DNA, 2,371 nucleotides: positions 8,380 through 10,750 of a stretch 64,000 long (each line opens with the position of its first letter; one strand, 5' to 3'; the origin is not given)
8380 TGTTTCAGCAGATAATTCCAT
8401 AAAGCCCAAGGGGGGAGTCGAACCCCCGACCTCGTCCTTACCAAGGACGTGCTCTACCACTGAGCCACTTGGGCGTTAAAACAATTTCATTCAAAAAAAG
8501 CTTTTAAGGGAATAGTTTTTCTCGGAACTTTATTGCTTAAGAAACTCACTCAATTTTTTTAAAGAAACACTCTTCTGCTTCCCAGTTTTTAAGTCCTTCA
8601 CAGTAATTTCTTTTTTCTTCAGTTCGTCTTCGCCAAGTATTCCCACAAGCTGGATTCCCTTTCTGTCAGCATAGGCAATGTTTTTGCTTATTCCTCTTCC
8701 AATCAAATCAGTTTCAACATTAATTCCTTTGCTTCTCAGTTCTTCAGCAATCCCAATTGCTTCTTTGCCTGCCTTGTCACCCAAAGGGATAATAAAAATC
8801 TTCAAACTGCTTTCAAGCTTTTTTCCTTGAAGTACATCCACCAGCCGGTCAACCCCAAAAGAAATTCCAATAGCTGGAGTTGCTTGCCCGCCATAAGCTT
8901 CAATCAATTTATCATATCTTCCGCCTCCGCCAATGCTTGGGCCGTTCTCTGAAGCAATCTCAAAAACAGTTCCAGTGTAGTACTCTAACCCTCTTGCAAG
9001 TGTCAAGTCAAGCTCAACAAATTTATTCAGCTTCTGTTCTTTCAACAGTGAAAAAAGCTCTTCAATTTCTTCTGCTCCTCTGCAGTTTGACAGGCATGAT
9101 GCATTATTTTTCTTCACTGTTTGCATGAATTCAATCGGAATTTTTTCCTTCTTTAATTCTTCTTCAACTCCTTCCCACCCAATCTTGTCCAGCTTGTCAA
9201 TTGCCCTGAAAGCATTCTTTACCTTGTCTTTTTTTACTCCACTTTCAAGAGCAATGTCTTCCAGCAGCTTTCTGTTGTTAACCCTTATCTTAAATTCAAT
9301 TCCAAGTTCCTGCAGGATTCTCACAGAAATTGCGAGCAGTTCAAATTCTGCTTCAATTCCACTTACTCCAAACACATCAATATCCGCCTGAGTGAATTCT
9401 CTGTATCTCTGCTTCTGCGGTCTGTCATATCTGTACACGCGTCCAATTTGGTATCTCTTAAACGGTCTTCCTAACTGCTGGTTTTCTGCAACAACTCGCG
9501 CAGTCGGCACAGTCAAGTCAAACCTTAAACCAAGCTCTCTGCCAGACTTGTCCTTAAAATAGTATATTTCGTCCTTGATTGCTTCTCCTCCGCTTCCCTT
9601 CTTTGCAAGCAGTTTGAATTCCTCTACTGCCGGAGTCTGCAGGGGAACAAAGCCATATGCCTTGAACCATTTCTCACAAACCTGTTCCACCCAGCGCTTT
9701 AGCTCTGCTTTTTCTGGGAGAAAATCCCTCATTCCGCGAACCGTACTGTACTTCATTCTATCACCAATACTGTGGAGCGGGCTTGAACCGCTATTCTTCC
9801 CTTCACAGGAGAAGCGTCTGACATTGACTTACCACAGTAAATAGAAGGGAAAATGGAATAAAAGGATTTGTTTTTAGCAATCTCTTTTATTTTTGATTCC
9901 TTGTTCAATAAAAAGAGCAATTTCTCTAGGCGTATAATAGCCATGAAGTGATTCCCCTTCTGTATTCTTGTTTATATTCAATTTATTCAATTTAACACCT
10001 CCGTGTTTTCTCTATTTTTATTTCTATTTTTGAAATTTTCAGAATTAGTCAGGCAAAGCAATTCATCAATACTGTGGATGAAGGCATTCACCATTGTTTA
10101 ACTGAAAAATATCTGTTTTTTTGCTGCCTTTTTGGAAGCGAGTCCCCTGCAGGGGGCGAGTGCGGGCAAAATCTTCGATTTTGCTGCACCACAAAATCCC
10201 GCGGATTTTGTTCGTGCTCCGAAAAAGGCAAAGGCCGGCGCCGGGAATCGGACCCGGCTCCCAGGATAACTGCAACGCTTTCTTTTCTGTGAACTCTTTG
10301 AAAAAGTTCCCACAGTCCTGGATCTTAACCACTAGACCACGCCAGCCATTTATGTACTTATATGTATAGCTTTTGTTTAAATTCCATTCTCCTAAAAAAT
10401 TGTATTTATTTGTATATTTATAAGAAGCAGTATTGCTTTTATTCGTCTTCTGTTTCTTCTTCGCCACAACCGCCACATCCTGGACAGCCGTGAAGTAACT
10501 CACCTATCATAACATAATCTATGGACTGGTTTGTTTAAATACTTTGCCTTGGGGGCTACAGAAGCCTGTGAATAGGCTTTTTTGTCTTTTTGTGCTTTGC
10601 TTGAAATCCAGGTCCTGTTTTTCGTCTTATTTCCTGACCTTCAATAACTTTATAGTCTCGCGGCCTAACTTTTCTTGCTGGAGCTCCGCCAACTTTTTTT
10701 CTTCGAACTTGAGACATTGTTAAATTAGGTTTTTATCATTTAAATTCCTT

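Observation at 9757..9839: tRNA-His-like cloverleaf sits 11 nt upstream of the hisS start codon, although a canonical tRNA-His lies 400 nt away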

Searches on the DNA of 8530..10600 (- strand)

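Call 4: search_rna_families(source=window, start=9400, end=10600, threshold=evalue, max_evalue=10, show_alignments=5)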
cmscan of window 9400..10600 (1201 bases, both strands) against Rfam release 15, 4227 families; matches with E-value up to 10: 6.
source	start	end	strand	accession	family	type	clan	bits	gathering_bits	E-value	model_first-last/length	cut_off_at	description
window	9768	9838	-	RF00005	tRNA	Gene; tRNA;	CL00001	48.3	29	5.5e-09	1-71/71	no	tRNA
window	9795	9939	+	RF01264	snR83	Gene; snRNA; snoRNA; HACA-box;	CL00023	19.3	75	0.083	1-308/308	no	Small nucleolar RNA snR83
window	10151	10192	-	RF02517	mir-1017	Gene; miRNA;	-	17.3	50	2.1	1-71/71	no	mir-1017 microRNA precursor family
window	9790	9925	-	RF00561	SNORA40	Gene; snRNA; snoRNA; HACA-box;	-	16.3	51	8.1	1-128/128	no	Small nucleolar RNA SNORA40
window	9845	9928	+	RF03598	MIR6024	Gene; miRNA;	-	15.8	72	6.4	1-99/99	no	MIR6024 microRNA precursor family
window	10044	10097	-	RF01304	sR5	Gene; snRNA; snoRNA; CD-box;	-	14.9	40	1.3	1-53/53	no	Small nucleolar RNA sR5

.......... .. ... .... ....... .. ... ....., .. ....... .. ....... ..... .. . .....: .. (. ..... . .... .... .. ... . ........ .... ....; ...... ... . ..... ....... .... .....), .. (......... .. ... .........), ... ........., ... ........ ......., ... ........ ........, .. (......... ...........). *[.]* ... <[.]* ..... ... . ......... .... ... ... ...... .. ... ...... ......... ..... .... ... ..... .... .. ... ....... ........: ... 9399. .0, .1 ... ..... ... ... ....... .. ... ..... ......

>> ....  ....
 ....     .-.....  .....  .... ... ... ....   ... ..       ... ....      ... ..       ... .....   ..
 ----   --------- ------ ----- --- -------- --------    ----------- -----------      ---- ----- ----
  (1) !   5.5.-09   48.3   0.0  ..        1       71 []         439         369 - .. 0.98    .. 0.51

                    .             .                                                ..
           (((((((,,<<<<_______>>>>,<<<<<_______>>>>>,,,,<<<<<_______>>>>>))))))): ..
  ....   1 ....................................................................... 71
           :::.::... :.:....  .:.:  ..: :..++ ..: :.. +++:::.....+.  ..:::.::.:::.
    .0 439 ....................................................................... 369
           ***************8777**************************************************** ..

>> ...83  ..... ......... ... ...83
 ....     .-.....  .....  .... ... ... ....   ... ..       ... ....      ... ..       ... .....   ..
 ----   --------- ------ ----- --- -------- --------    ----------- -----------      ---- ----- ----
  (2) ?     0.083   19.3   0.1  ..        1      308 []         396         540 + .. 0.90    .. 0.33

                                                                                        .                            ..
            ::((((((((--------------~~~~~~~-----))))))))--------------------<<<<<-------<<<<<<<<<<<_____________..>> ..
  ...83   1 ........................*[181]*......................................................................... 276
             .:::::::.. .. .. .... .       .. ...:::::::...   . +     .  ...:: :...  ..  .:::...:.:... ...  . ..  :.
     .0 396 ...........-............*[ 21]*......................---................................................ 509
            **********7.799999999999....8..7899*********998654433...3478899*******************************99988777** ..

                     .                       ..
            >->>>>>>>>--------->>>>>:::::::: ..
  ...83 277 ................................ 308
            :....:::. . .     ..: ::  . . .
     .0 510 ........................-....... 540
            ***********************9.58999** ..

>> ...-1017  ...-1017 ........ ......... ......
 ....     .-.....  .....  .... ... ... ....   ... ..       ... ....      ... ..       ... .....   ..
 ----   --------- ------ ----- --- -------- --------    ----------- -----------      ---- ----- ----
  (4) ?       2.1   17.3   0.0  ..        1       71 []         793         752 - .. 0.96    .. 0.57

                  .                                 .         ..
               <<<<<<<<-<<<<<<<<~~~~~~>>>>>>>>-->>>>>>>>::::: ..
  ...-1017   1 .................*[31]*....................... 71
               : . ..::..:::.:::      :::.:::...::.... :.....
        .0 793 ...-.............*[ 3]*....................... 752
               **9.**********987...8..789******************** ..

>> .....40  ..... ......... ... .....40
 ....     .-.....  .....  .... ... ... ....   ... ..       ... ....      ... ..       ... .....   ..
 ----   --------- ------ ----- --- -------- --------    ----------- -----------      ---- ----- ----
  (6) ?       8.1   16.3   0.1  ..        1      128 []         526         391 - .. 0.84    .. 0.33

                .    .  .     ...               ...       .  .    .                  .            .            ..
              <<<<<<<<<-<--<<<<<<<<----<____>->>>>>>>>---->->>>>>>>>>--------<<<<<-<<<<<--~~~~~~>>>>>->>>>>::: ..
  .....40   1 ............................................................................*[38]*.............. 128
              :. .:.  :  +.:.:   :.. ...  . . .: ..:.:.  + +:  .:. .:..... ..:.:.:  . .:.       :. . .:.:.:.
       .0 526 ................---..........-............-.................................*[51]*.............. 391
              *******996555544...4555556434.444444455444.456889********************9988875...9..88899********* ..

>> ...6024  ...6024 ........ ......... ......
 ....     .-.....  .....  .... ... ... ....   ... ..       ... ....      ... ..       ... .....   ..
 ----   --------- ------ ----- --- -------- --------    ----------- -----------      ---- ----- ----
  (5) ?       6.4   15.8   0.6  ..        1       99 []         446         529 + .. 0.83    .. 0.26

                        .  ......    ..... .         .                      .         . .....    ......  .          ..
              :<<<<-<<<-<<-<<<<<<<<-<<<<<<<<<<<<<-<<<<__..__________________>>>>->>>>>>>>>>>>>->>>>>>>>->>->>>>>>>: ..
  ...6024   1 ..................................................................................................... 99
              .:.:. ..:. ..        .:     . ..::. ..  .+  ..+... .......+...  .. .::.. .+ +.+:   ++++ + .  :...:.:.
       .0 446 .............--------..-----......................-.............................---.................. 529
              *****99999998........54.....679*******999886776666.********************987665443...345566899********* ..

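Call 34: search_rna_families(sources=[L001, L003, L004, L010, L011], threshold=evalue, max_evalue=0.01)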
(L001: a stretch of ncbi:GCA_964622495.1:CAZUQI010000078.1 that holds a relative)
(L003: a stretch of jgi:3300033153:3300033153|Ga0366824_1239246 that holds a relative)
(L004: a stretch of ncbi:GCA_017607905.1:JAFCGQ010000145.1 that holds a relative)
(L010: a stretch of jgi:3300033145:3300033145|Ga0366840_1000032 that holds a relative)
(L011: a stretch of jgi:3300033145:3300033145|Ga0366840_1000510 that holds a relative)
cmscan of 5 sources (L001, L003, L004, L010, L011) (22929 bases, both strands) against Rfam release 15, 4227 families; matches with E-value up to 0.01: 11.
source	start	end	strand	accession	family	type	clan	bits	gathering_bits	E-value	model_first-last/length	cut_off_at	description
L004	1392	1463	+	RF00005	tRNA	Gene; tRNA;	CL00001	72.8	29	1.9e-14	1-71/71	no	tRNA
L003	1704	1775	+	RF00005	tRNA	Gene; tRNA;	CL00001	72.1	29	3e-14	1-71/71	no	tRNA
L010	6526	6600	+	RF00005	tRNA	Gene; tRNA;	CL00001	71.2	29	5.1e-14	1-71/71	no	tRNA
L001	2892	2963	+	RF00005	tRNA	Gene; tRNA;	CL00001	70.6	29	7.9e-14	1-71/71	no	tRNA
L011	7071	7145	+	RF00005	tRNA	Gene; tRNA;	CL00001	68.5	29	2.8e-13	1-71/71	no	tRNA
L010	4292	4367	+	RF00005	tRNA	Gene; tRNA;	CL00001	67.1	29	7.1e-13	1-71/71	no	tRNA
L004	2418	2523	+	RF00005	tRNA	Gene; tRNA;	CL00001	57.3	29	3.6e-10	1-71/71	no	tRNA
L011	218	289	+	RF00005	tRNA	Gene; tRNA;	CL00001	57.3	29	3.6e-10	1-71/71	no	tRNA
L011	4280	4371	+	RF00005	tRNA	Gene; tRNA;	CL00001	56.9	29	4.5e-10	1-71/71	no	tRNA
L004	75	144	+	RF00005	tRNA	Gene; tRNA;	CL00001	41.6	29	7.4e-06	1-71/71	no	tRNA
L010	6526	6601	-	RF04354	Plastid-ycf2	Cis-reg;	-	32.7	65.7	0.0024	1-75/75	no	Plastid-ycf2 5UTR RNA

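Call 52: search_dna_similar(query=window:9757-9845:-, collection=phages, mode=distant, max_evalue=1, max_rows=15)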
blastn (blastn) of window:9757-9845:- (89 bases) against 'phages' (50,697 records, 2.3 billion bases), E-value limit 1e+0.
No match.

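Call 53: search_dna_similar(query=window:9757-9845:-, collection=plasmids, mode=distant, max_evalue=1, max_rows=15)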
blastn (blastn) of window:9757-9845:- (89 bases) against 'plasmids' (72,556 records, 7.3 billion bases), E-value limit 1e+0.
No match.
